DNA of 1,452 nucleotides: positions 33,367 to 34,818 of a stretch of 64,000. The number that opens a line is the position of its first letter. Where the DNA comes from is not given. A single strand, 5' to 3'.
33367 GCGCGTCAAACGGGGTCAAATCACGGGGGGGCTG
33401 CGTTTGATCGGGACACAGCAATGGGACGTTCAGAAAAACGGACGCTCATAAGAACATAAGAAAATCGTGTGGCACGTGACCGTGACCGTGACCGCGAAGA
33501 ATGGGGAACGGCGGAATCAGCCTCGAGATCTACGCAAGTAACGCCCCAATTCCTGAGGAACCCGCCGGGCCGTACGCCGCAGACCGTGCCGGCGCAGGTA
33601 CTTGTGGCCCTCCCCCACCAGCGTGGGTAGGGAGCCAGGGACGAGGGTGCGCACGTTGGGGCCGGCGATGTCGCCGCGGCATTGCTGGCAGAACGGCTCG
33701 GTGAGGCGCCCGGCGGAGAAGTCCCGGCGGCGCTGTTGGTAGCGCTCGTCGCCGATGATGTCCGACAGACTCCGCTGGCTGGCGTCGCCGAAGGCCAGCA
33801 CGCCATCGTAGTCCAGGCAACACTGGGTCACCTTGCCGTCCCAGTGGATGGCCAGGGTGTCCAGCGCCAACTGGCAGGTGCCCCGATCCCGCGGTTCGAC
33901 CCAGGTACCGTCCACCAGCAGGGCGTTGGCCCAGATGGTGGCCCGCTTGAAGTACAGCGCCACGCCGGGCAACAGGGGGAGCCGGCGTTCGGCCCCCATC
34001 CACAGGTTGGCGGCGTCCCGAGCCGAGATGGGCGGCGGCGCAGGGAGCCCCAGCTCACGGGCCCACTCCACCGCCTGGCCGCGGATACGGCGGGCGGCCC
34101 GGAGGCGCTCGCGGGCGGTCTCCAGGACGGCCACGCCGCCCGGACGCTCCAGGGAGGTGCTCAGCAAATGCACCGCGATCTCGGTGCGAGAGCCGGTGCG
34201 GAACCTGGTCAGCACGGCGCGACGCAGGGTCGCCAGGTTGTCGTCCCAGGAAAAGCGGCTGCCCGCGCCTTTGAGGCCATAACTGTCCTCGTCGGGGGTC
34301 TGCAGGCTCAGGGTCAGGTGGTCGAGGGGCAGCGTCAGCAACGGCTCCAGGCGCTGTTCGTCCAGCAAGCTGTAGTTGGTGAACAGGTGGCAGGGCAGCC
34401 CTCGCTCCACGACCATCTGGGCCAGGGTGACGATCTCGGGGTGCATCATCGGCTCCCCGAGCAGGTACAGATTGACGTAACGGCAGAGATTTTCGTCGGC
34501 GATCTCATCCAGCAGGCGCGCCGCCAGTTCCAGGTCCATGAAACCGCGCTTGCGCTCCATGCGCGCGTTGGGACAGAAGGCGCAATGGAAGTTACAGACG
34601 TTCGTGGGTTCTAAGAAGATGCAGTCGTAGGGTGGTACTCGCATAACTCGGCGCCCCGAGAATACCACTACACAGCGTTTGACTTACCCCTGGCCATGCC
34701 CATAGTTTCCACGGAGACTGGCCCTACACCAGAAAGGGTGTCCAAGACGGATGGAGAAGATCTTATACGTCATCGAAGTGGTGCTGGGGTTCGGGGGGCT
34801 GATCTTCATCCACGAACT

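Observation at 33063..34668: Orphan radical SAM protein (Cx3Cx2C plus a C-terminal SPASM/twitch-like Cys cluster) flanked by a TM2 protein and a secreted S9 peptidase, with no obvious substrate gene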

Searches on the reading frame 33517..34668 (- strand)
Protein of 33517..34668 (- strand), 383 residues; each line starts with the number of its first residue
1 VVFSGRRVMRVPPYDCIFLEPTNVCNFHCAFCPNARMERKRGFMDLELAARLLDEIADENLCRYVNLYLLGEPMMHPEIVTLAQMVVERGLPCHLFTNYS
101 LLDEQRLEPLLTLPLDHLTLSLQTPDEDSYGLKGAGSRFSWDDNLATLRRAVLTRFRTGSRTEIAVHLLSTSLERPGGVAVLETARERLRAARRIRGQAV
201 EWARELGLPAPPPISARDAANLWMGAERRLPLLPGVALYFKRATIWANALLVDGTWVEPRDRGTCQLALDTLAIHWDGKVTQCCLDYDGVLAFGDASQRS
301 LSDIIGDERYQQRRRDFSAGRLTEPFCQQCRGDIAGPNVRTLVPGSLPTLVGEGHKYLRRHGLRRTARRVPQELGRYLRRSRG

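Call 3: search_protein_families(library=pfam, proteins=[window:33517-34668:-], max_evalue=0.01)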
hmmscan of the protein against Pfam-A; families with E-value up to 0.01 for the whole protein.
window:33517-34668:- (383 aa): 2 families
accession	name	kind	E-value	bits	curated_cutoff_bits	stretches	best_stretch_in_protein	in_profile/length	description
PF04055.27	Radical_SAM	-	4.8e-20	72.8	29.5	1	20-152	2-137/166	Radical SAM superfamily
PF13186.11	SPASM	-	1.1e-10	42.1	21.5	1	265-330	1-66/67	Iron-sulfur cluster-binding domain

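Call 4: search_protein_families(library=ncbifam, proteins=[window:33517-34668:-], max_evalue=0.01)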
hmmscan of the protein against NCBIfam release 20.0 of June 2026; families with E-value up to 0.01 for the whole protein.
window:33517-34668:- (383 aa): 33 families (the best 25 are shown)
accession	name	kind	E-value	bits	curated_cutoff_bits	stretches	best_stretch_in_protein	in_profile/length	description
TIGR04317.1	W_rSAM_matur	equivalog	2.1e-20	73.1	380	1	17-133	6-122/349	tungsten cofactor oxidoreductase radical SAM maturase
TIGR04311.1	rSAM_Geo_metal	subfamily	1.3e-09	37.6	400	1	17-153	5-144/423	radical SAM/SPASM family putative metalloenzyme maturase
TIGR04321.1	spiroSPASM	subfamily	2.5e-09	36.3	250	1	22-113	238-333/510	spiro-SPASM protein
TIGR04133.1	rSAM_w_lipo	hypoth_equivalog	3.6e-09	36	425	1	13-134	22-145/350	TIGR04133 family radical SAM/SPASM protein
TIGR04546.1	rSAM_ahbC_deAc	equivalog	3.6e-09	35.9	650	1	21-128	45-151/390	12,18-didecarboxysiroheme deacetylase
TIGR02109.1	PQQ_syn_pqqE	equivalog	6.8e-09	35.1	381.35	1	16-146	8-136/358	pyrroloquinoline quinone biosynthesis protein PqqE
TIGR04054.1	rSAM_NirJ1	equivalog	2.8e-08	32.8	650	1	20-165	41-183/387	putative heme d1 biosynthesis radical SAM protein NirJ1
TIGR04347.1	pseudo_SAM_Halo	equivalog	8.6e-08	31.8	525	1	20-164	43-184/390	TIGR04347 family pseudo-SAM/SPASM protein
TIGR04055.1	rSAM_NirJ2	equivalog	1.1e-07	31.7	500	1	20-128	5-111/326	putative heme d1 biosynthesis radical SAM protein NirJ2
TIGR03962.1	mycofact_rSAM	equivalog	1.3e-07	31.1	265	1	16-137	13-133/339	mycofactocin radical SAM maturase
TIGR04545.1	rSAM_ahbD_hemeb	equivalog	1.8e-07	30.9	500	1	19-130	4-114/339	heme b synthase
NF049973.1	radical_Rv1681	equivalog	1.8e-07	30.4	380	1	24-157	81-212/326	Rv1681 family radical SAM protein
NF038283.1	viperin_w_prok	equivalog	2e-07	30.5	180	1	22-128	9-120/281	viperin family antiviral radical SAM protein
TIGR02666.1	moaA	equivalog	4.5e-07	29.1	284.05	1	22-129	17-129/336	GTP 3',8-cyclase MoaA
NF033640.1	N_Twi_rSAM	subfamily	6.8e-07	28.7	170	1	264-331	4-70/398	twitch domain-containing radical SAM protein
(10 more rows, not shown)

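Call 5: find_homologous_proteins(query=window:33517-34668:-, max_evalue=0.00001)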
Query window:33517-34668:- (383 aa): 57 proteins with E <= 0.00001 among 8000 candidates.
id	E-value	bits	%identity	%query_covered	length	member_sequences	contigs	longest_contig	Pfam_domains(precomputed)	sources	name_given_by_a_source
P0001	1.4e-231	786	100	91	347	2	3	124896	PF13186.12,PF04055.28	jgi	-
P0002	4.5e-221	752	87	97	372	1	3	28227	PF13186.12,PF04055.28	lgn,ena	-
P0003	1.3e-138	480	57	96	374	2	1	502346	PF13186.12,PF04055.28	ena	-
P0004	1.5e-138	480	57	96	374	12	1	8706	PF13186.12,PF04055.28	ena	-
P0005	1.6e-137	477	56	96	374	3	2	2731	PF13186.12,PF04055.28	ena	-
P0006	4.4e-137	475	57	96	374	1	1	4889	PF13186.12,PF04055.28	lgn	-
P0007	5.9e-136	472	56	97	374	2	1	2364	PF13186.12,PF04055.28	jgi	-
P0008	6.0e-135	468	56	96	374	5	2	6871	PF13186.12,PF04055.28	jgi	-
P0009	1.0e-134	468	56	97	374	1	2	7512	PF13186.12,PF04055.28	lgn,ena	-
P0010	3.9e-134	466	56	97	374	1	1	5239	PF13186.12,PF04055.28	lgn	-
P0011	6.2e-134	465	55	96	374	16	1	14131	PF13186.12,PF04055.28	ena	-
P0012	1.5e-133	464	55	97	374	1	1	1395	PF13186.12,PF04055.28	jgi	jgi:organic radical activating enzyme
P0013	1.1e-132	461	55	97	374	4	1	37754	PF13186.12,PF04055.28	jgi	jgi:organic radical activating enzyme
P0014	1.1e-131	458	54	97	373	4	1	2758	PF13186.12,PF04055.28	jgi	-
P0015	3.7e-130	453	56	96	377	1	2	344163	PF13186.12,PF04055.28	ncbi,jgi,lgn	jgi:hypothetical protein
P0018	1.6e-126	441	54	96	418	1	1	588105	PF13186.12,PF04055.28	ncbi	-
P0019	2.1e-125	437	54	96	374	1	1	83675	PF13186.12,PF04055.28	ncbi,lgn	-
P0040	2.0e-17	81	24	87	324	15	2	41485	PF13186.12,PF04055.28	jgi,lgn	jgi:radical SAM protein with 4Fe4S-binding SPASM domain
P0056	2.9e-14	71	26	82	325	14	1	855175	PF13186.12,PF04055.28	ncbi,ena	-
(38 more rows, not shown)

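Call 7: find_related_loci(query=window:33517-34668:-, collection=genome_contigs, flank=10000)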
Query window:33517-34668:- (383 aa) in genome_contigs; peptide patterns used: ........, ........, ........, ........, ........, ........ (x = any residue, [..] = any of these).
358 stretches matched a pattern; 253 encode a relative of the query (tblastn E <= 1e-3); the best 80 are kept; 80 distinct loci.
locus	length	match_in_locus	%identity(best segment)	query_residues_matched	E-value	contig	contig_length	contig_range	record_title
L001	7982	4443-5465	24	9-332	1e-25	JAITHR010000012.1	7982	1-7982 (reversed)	MAG: Spirochaetaceae bacterium isolate Pc512_bin84 k119_1149146, whole genome shotgun sequence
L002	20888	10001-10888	23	7-330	4e-18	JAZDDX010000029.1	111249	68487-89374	MAG: Pseudomonadota bacterium isolate MEGAHIT-group-0.111 k141_17591384, whole genome shotgun sequence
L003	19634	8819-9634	26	2-284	1e-10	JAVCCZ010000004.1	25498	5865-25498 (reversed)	MAG: Candidatus Erginobacter occultus isolate MAG_3300035698_653 Ga0374944_466326, whole genome shotgun sequence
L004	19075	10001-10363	34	10-137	3e-10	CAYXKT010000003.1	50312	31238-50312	MAG TPA_asm: uncultured bacterium isolate binchicken_co88_438 genome assembly, contig: NODE_649_length_50312_cov_25.4277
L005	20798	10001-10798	37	17-330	4e-9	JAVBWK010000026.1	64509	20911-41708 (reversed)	MAG: Erysipelotrichaceae bacterium isolate ZNE14_Bin74 all_Scaff011388, whole genome shotgun sequence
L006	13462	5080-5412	32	17-129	1e-8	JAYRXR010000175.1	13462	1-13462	MAG: Actinomycetota bacterium isolate EBPR_ori4bin.3 k141_210130, whole genome shotgun sequence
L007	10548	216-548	32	17-129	2e-8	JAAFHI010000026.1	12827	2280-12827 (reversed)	MAG: Actinomycetota bacterium isolate bin29.maxbin.ball.068 WN_Acidobacteria_scaffold_1047, whole genome shotgun sequenc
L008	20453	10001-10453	22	21-182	3e-8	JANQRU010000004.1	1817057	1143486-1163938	MAG: Pyrinomonadaceae bacterium isolate IP29b_bin.76 k99_1590713, whole genome shotgun sequence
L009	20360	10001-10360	32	21-141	4e-8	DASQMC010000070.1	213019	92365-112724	MAG TPA_asm: Pyrinomonadaceae bacterium isolate SMAG_U10738 k141_364701, whole genome shotgun sequence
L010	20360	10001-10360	31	21-141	3e-8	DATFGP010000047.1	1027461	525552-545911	MAG TPA_asm: Pyrinomonadaceae bacterium isolate SMAG_U8666 k141_994334, whole genome shotgun sequence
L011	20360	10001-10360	32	21-141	6e-8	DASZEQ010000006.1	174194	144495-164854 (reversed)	MAG TPA_asm: Pyrinomonadaceae bacterium isolate SMAG_U6498 k141_397655, whole genome shotgun sequence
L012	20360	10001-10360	33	21-141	5e-8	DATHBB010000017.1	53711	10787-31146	MAG TPA_asm: Pyrinomonadaceae bacterium isolate SMAG_U10705 k141_5686, whole genome shotgun sequence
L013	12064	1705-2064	32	21-141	5e-8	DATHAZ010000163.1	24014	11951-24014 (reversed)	MAG TPA_asm: Pyrinomonadaceae bacterium isolate SMAG_U10703 k141_762978, whole genome shotgun sequence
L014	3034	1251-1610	31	21-141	6e-8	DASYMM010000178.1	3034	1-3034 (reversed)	MAG TPA_asm: Pyrinomonadaceae bacterium isolate SMAG_U4375 k141_3635402, whole genome shotgun sequence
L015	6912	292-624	28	17-129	6e-8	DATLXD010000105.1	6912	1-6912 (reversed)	MAG TPA_asm: Pyrinomonadaceae bacterium isolate SMAG_U13237 k141_86011, whole genome shotgun sequence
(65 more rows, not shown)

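Call 8: find_encoding_contigs(protein=P0015, flank=10000, max_places=2)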
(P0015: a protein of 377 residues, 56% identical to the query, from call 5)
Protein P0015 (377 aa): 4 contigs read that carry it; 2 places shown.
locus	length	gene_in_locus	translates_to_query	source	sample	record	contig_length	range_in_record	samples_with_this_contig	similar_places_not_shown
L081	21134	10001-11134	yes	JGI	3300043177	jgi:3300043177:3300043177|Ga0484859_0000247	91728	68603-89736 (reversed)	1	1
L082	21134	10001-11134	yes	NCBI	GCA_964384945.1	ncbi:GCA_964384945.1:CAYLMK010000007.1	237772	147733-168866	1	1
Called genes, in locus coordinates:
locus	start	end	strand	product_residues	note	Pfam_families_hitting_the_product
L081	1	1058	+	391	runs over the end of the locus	PF13439:Glyco_transf_4, PF13579:Glyco_trans_4_4, PF20706:GT4-conflict, PF00534:Glycos_transf_1, PF13692:Glyco_trans_1_4, PF13524:Glyco_trans_1_2 (weak)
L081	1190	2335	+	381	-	PF13439:Glyco_transf_4, PF13579:Glyco_trans_4_4 (weak), PF20706:GT4-conflict, PF00534:Glycos_transf_1, PF13692:Glyco_trans_1_4, PF13524:Glyco_trans_1_2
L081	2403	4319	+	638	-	-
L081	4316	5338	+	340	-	PF04055:Radical_SAM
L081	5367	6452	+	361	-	PF00583:Acetyltransf_1 (faint)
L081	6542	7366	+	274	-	PF02585:PIG-L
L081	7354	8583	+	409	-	PF13439:Glyco_transf_4, PF13579:Glyco_trans_4_4, PF00534:Glycos_transf_1, PF13692:Glyco_trans_1_4, PF13524:Glyco_trans_1_2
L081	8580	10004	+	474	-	PF01943:Polysacc_synt, PF13440:Polysacc_synt_3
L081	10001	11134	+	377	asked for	PF04055:Radical_SAM, PF13186:SPASM (weak)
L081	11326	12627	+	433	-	PF00890:FAD_binding_2 (weak), PF01266:DAO (faint), PF01494:FAD_binding_3, PF04820:Trp_halogenase (faint), PF13450:NAD_binding_8 (faint), PF22578:GGR_cat (weak)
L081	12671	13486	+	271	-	PF00106:adh_short, PF08659:KR, PF13561:adh_short_C2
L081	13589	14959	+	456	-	PF00501:AMP-binding, PF14535:AMP-binding_C_2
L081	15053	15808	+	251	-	PF00702:Hydrolase, PF13419:HAD_2, PF13242:Hydrolase_like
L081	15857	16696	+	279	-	PF00106:adh_short, PF08659:KR, PF13561:adh_short_C2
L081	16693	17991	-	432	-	PF01321:Creatinase_N (weak), PF00557:Peptidase_M24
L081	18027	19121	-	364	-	PF00805:Pentapeptide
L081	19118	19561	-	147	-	-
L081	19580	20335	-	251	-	PF00149:Metallophos, PF12850:Metallophos_2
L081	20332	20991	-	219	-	PF00440:TetR_N, PF13305:TetR_C_33 (weak)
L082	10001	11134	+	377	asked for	PF04055:Radical_SAM, PF13186:SPASM (weak)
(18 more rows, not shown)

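Call 9: find_encoding_contigs(protein=P0018, flank=10000, max_places=2)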
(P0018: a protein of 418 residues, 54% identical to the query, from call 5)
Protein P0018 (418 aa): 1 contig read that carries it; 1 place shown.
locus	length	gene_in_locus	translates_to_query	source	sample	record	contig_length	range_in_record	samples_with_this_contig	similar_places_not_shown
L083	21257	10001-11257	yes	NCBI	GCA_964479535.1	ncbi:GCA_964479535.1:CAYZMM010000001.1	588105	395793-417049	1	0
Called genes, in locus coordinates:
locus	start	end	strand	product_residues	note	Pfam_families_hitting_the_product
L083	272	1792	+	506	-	PF02310:B12-binding, PF04055:Radical_SAM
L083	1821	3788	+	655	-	PF00884:Sulfatase, PF01663:Phosphodiest (weak), PF16347:SGSH_C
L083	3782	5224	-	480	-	PF01943:Polysacc_synt, PF13440:Polysacc_synt_3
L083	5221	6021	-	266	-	PF13489:Methyltransf_23, PF08003:Methyltransf_9, PF13847:Methyltransf_31, PF08241:Methyltransf_11, PF08242:Methyltransf_12 (weak), PF13649:Methyltransf_25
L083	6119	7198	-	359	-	PF03279:Lip_A_acyltrans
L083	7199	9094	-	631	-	PF04932:Wzy_C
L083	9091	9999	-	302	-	PF13489:Methyltransf_23, PF13847:Methyltransf_31, PF08241:Methyltransf_11, PF08242:Methyltransf_12, PF13649:Methyltransf_25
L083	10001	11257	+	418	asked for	PF04055:Radical_SAM, PF13186:SPASM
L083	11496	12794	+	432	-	PF00890:FAD_binding_2 (weak), PF01266:DAO (weak), PF01494:FAD_binding_3, PF04820:Trp_halogenase (faint), PF05834:Lycopene_cycl (faint), PF07992:Pyr_redox_2 (faint), PF12831:FAD_oxidored (weak), PF13450:NAD_binding_8 (weak), +1 more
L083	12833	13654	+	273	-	PF00106:adh_short, PF08659:KR, PF13561:adh_short_C2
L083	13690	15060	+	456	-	PF00501:AMP-binding, PF14535:AMP-binding_C_2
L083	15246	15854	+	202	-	PF00440:TetR_N, PF16925:TetR_C_13, PF21993:TetR_C_13_2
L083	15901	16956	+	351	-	PF00037:Fer4 (weak), PF12837:Fer4_6 (faint), PF14697:Fer4_21, PF13187:Fer4_9 (weak)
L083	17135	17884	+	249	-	PF00702:Hydrolase, PF13419:HAD_2, PF13242:Hydrolase_like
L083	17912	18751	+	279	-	PF00106:adh_short, PF08659:KR, PF13561:adh_short_C2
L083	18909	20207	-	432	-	PF01321:Creatinase_N, PF00557:Peptidase_M24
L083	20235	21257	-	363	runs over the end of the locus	PF00805:Pentapeptide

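Call 10: find_encoding_contigs(protein=P0003, flank=10000, max_places=2)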
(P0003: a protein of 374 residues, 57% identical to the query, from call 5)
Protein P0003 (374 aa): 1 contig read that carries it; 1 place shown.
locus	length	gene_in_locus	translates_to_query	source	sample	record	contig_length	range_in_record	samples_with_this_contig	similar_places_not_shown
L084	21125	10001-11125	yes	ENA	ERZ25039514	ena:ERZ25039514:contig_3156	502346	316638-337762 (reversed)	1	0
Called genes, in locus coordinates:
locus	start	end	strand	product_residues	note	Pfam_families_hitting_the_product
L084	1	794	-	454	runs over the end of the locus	PF00724:Oxidored_FMN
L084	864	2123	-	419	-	PF00376:MerR (weak), PF13411:MerR_1, PF00440:TetR_N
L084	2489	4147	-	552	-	PF13360:PQQ_2 (faint), PF02412:TSP_3 (weak), PF11617:Cu-binding_MopE (weak)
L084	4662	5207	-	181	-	PF00072:Response_reg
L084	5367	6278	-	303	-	PF00512:HisKA, PF02518:HATPase_c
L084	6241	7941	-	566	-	PF08668:HDOD, PF01966:HD (weak), PF18019:Cas3_HD (weak), PF13188:PAS_8 (weak), PF13426:PAS_9 (weak), PF00512:HisKA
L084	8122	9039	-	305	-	-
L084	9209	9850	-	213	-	PF13489:Methyltransf_23, PF13847:Methyltransf_31, PF08241:Methyltransf_11, PF08242:Methyltransf_12, PF13649:Methyltransf_25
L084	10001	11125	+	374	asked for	PF04055:Radical_SAM, PF13186:SPASM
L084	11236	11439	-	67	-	-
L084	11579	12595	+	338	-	PF01494:FAD_binding_3, PF00890:FAD_binding_2 (weak), PF01266:DAO (faint), PF12831:FAD_oxidored (weak), PF13450:NAD_binding_8 (weak), PF22578:GGR_cat (faint)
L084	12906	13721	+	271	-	PF00106:adh_short, PF08659:KR, PF13561:adh_short_C2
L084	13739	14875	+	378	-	PF00501:AMP-binding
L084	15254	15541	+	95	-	-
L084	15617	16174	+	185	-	PF01515:PTA_PTB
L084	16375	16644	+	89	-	PF19571:ACT_8 (weak), PF01842:ACT (weak), PF22629:ACT_AHAS_ss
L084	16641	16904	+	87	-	-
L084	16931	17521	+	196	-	PF00871:Acetate_kinase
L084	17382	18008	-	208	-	-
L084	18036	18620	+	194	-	PF00440:TetR_N, PF16925:TetR_C_13, PF21993:TetR_C_13_2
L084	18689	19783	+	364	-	PF12838:Fer4_7 (faint), PF12837:Fer4_6 (faint), PF14697:Fer4_21 (faint), PF00037:Fer4 (weak), PF13237:Fer4_10 (weak), PF00037:Fer4 (weak)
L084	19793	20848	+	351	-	PF00037:Fer4 (weak), PF12837:Fer4_6 (faint), PF14697:Fer4_21, PF13187:Fer4_9 (weak)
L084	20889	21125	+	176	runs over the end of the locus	-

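Call 11: find_encoding_contigs(protein=P0002, flank=10000, max_places=3)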
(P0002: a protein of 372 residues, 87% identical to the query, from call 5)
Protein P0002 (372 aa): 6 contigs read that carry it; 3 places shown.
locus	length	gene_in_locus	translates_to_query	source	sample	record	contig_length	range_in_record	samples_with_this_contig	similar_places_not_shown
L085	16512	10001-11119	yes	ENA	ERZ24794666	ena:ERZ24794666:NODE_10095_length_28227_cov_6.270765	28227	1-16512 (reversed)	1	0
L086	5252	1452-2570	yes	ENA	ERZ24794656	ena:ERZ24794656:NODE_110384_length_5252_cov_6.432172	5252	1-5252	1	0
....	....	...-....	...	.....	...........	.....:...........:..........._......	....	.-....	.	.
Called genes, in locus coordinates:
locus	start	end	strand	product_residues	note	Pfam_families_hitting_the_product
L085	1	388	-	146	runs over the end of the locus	PF02410:RsfS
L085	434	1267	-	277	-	-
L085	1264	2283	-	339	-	PF01018:GTP1_OBG, PF01926:MMR_HSR1, PF02421:FeoB_N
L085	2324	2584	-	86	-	PF01016:Ribosomal_L27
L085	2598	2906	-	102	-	PF00829:Ribosomal_L21p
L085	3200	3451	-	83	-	-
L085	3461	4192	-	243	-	PF13384:HTH_23 (weak), PF13518:HTH_28 (faint)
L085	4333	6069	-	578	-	PF01676:Metalloenzyme, PF06415:iPGM_N, PF01676:Metalloenzyme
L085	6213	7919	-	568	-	PF00004:AAA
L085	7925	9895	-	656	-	PF02163:Peptidase_M50, PF00595:PDZ (faint), PF13180:PDZ_2 (weak), PF14685:PDZ_Tricorn (faint), PF21558:Pept_S41_N_bact (faint), PF17820:PDZ_6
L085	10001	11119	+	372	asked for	PF04055:Radical_SAM, PF13186:SPASM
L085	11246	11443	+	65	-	PF05154:TM2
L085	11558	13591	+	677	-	PF00930:DPPIV_N (faint), PF26550:Tricorn_2nd (faint), PF26549:Tricorn_N, PF07676:PD40, PF26549:Tricorn_N, PF20434:BD-FAE, PF00326:Peptidase_S9, PF01738:DLH, +3 more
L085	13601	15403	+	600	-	PF03109:ABC1, PF01636:APH (faint), PF00069:Pkinase (weak), PF01163:RIO1 (weak), PF27536:UbiB_helical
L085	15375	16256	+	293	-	-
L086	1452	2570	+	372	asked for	PF04055:Radical_SAM, PF13186:SPASM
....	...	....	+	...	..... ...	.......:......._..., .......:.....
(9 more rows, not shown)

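Call 12: find_encoding_contigs(protein=P0001, flank=10000, max_places=3)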
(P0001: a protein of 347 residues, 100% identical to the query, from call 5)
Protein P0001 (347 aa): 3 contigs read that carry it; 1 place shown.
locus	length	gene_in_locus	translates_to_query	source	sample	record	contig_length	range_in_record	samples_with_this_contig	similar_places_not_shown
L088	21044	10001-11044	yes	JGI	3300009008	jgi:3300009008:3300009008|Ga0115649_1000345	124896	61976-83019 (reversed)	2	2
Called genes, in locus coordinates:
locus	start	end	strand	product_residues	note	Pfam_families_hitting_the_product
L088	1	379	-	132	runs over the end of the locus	PF02410:RsfS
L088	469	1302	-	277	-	-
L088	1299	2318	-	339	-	PF01018:GTP1_OBG, PF01926:MMR_HSR1, PF02421:FeoB_N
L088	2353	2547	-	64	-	PF01016:Ribosomal_L27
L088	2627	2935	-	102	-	PF00829:Ribosomal_L21p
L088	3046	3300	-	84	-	-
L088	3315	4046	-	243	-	PF13384:HTH_23 (weak), PF13518:HTH_28 (faint)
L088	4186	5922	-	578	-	PF01676:Metalloenzyme, PF06415:iPGM_N, PF01676:Metalloenzyme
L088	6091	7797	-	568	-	PF00004:AAA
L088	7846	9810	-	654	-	PF02163:Peptidase_M50, PF13180:PDZ_2 (weak), PF14685:PDZ_Tricorn (faint), PF21558:Pept_S41_N_bact (faint), PF00595:PDZ (weak), PF17820:PDZ_6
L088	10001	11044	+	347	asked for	PF04055:Radical_SAM, PF13186:SPASM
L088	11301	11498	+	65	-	PF05154:TM2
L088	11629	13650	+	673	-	PF00930:DPPIV_N (faint), PF26549:Tricorn_N, PF07676:PD40, PF26550:Tricorn_2nd, PF26549:Tricorn_N, PF01738:DLH (weak), PF20434:BD-FAE (weak), PF00326:Peptidase_S9, +2 more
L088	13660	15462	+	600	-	PF03109:ABC1, PF00069:Pkinase (weak), PF01163:RIO1 (faint), PF01636:APH (weak), PF27536:UbiB_helical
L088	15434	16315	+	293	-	-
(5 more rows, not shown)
